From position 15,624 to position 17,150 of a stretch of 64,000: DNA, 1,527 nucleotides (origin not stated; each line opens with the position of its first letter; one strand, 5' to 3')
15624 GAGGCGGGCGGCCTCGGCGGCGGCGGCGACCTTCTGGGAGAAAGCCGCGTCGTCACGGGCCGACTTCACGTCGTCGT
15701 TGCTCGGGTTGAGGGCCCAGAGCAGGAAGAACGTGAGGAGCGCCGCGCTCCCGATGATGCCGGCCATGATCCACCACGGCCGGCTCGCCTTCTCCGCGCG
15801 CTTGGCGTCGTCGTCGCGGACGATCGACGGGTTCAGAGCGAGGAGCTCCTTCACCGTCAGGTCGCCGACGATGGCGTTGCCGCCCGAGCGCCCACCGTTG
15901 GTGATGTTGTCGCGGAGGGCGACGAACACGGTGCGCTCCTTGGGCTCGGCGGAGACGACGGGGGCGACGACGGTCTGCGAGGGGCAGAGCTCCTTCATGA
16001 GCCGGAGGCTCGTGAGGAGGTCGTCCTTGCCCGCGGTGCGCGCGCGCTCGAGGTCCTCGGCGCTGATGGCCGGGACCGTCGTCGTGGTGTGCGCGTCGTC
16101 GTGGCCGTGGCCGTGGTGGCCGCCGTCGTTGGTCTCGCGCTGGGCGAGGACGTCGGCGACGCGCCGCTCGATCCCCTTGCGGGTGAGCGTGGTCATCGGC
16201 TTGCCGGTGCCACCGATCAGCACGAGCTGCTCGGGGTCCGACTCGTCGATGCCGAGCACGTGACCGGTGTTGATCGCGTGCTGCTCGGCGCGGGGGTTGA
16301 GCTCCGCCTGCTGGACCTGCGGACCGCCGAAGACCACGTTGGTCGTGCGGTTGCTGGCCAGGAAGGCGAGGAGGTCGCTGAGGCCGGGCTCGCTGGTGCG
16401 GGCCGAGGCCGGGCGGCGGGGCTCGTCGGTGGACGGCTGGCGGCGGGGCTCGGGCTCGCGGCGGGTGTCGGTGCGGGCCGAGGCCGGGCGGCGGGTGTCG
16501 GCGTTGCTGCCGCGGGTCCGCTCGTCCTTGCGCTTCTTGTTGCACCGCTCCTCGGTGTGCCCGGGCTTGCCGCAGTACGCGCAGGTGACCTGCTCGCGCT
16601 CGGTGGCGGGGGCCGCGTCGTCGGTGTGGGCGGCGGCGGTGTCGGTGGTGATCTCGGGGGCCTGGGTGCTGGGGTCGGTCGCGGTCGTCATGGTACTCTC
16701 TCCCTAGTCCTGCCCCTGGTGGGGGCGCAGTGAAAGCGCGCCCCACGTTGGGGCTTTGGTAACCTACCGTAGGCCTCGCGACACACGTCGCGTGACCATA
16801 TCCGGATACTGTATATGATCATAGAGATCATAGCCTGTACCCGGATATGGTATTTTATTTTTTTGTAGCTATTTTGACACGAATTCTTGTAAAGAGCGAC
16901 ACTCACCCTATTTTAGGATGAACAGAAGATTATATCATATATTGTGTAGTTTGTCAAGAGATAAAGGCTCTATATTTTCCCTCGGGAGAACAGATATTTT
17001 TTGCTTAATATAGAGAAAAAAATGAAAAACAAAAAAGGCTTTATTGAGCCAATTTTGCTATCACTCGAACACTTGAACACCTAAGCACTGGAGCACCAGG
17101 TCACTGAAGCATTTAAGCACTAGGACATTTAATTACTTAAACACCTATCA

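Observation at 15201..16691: Bacterial membrane protein with a retroviral-type CCHC zinc knuckle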

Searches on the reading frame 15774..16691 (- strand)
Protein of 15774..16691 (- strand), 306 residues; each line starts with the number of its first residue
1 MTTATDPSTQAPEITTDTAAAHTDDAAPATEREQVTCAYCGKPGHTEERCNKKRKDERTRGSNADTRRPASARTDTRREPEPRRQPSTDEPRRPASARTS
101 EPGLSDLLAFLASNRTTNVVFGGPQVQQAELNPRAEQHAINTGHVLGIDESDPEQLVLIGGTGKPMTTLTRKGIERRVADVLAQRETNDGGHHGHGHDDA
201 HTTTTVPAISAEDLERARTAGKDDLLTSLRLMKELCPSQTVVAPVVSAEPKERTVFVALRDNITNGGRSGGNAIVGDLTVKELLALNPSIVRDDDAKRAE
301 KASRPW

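Call 28: search_protein_families(library=pfam, proteins=[window:15774-16691:-], max_evalue=10)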
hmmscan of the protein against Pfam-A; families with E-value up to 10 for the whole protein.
seq(306 aa): 3 families
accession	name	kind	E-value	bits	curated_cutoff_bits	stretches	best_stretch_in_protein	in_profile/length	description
PF16588.11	zf-C2H2_10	-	0.00047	20.3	26.2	1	34-53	3-22/23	C2H2 zinc-finger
PF00098.28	zf-CCHC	-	0.13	12.9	20.8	1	36-50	2-16/18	Zinc knuckle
PF17205.9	PSI_integrin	-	0.16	12.2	27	1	36-56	18-41/47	Integrin plexin domain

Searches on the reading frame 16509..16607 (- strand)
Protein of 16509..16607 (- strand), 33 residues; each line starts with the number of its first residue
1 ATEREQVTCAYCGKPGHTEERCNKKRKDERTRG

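Call 28: search_protein_families(library=pfam, proteins=[window:16509-16607:-], max_evalue=10)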
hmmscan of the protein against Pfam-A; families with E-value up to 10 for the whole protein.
seq(33 aa): 5 families
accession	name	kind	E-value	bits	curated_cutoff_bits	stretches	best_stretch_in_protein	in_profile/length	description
PF16588.11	zf-C2H2_10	-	1.4e-05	25.1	26.2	1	6-25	3-22/23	C2H2 zinc-finger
PF17205.9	PSI_integrin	-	0.0041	17.3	27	1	8-29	18-42/47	Integrin plexin domain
PF00098.28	zf-CCHC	-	0.0053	17.2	20.8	1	8-22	2-16/18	Zinc knuckle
PF14392.11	zf-CCHC_4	-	0.014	15.4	27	1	3-24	28-49/49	Zinc knuckle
PF13248.11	Zn_ribbon_3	-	0.032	14.1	27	1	4-15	14-25/26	zinc-ribbon domain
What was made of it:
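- Closest known: Retroviral / LTR-retrotransposon nucleocapsid CCHC zinc knuckle. Different: It scores 17.2 bits against a cut-off of 20.8 (call 28).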

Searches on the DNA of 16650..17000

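Call 73: search_rna_families(source=window, start=16650, end=17000, threshold=evalue, max_evalue=1)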
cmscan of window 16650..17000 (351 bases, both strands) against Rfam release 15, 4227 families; matches with E-value up to 1: 3.
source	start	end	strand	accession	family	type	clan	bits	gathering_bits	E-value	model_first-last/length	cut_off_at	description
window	16790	16904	-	RF02316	TtnuHACA9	Gene; snRNA; snoRNA; HACA-box;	-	30.6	100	0.0033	1-135/135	no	Tetrahymena snoRNA TtnuHACA9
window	16706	16755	-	RF02801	PyrR201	Gene; snRNA; snoRNA; HACA-box;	-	27.6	49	0.0061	1-68/68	no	Pyrobaculum sRNA 201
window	16798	17000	-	RF01822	RsaJ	Gene; sRNA;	-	13.1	100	0.8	92-287/287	5'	RNA Staph. aureus A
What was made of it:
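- Tried and rejected: Rfam found no family for the leader (call 73).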
